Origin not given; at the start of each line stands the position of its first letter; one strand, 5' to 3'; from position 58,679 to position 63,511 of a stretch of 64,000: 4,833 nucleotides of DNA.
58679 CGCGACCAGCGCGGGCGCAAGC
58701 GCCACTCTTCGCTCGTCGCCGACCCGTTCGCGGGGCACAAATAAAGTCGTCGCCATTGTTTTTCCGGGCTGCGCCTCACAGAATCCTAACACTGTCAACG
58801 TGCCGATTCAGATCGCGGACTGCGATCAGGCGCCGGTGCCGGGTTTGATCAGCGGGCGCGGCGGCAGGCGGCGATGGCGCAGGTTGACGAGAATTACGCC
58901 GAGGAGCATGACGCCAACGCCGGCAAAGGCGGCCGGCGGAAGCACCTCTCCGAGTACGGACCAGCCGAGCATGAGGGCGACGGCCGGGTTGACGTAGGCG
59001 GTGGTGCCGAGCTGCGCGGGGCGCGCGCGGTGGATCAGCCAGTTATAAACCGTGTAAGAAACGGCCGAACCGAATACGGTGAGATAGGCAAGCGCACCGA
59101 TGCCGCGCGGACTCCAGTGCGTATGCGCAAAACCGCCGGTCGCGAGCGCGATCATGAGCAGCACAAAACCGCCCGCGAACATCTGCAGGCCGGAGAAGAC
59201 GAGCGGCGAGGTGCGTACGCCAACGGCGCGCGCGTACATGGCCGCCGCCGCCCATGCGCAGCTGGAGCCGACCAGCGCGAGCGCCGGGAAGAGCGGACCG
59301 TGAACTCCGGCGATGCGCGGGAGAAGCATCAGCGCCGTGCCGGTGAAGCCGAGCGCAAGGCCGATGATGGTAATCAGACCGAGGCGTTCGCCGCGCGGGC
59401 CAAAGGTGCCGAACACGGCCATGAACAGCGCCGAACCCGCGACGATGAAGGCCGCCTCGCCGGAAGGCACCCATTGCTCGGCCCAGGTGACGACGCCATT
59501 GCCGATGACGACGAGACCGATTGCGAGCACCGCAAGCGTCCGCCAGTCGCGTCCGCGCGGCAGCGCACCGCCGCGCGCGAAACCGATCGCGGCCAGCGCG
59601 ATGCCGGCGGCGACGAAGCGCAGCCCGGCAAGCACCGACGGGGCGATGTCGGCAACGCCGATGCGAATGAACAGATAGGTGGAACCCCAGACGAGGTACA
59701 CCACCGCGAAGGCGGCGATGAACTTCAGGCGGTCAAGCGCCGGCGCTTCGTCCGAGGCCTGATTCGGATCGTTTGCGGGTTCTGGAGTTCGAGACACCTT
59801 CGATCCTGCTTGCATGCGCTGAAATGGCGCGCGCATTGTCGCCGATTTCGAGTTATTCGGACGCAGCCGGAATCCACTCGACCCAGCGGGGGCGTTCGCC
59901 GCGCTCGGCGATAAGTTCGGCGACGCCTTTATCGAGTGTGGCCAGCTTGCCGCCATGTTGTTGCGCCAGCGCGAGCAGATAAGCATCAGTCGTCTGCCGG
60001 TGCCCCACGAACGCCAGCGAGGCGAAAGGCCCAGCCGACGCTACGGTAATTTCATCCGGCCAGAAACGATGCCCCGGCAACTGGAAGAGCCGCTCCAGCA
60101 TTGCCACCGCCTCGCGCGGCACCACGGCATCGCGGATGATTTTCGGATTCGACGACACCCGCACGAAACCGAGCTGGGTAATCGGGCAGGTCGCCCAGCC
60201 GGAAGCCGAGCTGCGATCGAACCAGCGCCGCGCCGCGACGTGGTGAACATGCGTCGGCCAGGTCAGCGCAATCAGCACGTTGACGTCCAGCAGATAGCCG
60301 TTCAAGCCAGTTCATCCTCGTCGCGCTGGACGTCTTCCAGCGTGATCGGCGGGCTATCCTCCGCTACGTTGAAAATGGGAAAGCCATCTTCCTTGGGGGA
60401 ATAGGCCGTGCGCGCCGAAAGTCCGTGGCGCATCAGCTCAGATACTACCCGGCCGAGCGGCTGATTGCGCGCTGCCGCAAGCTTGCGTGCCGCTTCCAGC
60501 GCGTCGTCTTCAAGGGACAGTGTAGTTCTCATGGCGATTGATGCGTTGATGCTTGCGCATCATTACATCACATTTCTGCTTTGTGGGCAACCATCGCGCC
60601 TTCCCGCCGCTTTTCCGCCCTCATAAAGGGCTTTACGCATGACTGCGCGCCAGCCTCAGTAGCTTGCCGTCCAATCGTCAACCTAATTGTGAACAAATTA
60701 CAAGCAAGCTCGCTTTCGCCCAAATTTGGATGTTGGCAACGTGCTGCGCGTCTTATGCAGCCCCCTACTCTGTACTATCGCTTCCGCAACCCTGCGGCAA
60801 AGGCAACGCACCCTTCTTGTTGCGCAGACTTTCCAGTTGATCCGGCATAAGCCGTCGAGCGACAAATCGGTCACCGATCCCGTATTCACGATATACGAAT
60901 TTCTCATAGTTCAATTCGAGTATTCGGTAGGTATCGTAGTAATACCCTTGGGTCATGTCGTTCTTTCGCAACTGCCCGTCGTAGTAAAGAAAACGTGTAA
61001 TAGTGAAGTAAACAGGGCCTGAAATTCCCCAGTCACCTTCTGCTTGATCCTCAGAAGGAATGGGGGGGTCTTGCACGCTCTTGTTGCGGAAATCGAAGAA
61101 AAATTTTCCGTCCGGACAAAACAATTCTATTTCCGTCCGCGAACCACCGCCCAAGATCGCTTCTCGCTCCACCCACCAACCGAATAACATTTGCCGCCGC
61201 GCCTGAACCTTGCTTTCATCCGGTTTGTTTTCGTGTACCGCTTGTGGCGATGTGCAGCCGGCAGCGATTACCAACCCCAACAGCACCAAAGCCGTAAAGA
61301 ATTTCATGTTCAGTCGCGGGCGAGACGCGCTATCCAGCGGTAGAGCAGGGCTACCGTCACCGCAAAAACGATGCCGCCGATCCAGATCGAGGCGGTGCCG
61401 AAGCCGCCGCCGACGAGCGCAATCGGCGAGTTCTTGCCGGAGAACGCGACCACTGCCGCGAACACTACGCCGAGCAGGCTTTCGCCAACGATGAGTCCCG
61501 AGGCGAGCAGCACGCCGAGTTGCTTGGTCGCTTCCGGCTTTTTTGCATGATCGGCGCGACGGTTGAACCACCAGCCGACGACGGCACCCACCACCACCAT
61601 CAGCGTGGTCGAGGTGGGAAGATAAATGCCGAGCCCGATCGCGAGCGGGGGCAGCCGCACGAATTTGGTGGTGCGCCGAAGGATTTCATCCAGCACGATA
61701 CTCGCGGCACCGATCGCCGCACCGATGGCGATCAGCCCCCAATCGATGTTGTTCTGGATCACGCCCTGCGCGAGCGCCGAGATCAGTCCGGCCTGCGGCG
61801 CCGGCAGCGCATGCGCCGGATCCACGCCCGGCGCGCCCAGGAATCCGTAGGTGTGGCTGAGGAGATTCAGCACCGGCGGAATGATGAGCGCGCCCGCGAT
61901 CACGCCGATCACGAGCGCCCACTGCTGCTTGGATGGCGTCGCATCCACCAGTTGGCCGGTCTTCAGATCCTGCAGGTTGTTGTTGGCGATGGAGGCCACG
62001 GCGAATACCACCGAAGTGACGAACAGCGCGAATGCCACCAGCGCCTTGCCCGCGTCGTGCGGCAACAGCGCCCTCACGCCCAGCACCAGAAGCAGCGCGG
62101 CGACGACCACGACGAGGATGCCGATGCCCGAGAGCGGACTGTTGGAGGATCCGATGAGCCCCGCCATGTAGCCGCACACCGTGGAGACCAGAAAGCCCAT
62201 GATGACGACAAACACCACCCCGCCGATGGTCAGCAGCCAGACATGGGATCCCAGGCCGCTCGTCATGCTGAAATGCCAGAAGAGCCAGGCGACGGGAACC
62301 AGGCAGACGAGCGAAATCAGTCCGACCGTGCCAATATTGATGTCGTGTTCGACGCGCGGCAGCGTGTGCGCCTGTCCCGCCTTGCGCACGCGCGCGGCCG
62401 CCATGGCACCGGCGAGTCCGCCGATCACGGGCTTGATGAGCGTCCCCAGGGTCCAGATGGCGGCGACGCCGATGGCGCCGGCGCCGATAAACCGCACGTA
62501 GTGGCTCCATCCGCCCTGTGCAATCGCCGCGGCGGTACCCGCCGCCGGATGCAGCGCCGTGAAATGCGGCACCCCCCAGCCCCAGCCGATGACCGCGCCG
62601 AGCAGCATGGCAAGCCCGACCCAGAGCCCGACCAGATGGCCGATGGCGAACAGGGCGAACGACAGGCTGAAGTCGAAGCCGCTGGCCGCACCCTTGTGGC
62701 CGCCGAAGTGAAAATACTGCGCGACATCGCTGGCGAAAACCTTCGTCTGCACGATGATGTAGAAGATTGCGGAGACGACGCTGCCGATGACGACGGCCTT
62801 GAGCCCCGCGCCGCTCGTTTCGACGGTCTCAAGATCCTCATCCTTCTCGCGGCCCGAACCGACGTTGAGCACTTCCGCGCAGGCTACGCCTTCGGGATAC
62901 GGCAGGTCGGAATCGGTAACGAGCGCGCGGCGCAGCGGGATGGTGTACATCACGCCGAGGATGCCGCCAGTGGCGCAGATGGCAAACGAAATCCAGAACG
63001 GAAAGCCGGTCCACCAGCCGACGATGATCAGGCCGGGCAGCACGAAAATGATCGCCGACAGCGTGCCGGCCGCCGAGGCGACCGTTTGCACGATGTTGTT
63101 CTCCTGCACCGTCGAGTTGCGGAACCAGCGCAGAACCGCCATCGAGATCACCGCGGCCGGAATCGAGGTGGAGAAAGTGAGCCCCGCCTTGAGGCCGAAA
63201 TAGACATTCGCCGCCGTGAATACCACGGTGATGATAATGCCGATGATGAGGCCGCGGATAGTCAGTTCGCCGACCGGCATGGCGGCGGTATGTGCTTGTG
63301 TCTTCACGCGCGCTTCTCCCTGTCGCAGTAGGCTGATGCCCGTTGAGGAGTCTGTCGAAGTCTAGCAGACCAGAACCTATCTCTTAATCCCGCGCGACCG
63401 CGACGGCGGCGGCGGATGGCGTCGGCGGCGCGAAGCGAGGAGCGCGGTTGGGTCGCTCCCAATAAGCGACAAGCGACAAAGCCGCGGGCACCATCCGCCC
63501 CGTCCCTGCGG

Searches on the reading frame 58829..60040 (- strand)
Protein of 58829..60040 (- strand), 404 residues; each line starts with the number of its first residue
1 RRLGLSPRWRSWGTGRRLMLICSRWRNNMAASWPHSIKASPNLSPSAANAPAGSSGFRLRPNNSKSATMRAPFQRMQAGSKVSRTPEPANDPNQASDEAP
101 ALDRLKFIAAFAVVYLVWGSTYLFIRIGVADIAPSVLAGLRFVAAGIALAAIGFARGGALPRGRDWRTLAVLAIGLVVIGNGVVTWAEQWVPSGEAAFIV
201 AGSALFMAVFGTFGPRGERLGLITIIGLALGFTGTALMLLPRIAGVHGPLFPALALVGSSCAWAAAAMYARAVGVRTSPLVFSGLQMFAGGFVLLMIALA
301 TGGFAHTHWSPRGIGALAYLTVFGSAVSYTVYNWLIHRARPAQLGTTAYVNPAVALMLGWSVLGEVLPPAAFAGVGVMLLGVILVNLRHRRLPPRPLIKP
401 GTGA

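Call 42: search_protein_families(library=pfam, proteins=[window:58829-60040:-], max_evalue=0.001)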
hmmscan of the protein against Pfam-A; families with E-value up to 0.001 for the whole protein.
window:58829-60040:- (404 aa): 1 family
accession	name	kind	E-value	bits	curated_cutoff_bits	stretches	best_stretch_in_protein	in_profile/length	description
PF00892.27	EamA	-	1.6e-34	119.5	28.2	2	253-386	4-134/135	EamA-like transporter family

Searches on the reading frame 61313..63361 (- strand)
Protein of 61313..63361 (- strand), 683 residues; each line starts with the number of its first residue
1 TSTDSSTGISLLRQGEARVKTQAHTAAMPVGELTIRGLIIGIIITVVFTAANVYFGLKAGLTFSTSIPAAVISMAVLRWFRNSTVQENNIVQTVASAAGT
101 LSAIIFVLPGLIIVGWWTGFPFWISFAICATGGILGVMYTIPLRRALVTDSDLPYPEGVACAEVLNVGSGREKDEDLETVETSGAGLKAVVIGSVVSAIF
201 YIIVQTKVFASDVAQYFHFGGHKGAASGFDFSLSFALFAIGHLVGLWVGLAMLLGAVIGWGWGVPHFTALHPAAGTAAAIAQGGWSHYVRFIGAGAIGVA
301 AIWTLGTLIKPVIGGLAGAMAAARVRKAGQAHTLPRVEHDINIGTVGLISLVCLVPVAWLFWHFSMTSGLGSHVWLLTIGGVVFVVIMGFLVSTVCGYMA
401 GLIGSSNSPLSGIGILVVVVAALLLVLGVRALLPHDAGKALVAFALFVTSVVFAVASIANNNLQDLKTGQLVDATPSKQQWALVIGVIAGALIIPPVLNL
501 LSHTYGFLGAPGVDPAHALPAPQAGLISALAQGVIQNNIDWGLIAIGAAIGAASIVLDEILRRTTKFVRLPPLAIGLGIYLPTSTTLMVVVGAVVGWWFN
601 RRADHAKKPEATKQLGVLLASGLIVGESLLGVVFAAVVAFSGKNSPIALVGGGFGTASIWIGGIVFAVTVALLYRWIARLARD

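Call 42: search_protein_families(library=pfam, proteins=[window:61313-63361:-], max_evalue=0.001)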
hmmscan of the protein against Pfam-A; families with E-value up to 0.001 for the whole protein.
window:61313-63361:- (683 aa): 1 family
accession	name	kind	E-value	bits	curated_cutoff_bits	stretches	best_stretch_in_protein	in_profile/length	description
PF03169.20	OPT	-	1.1e-107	361.7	25.8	1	32-637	1-622/623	OPT oligopeptide transporter protein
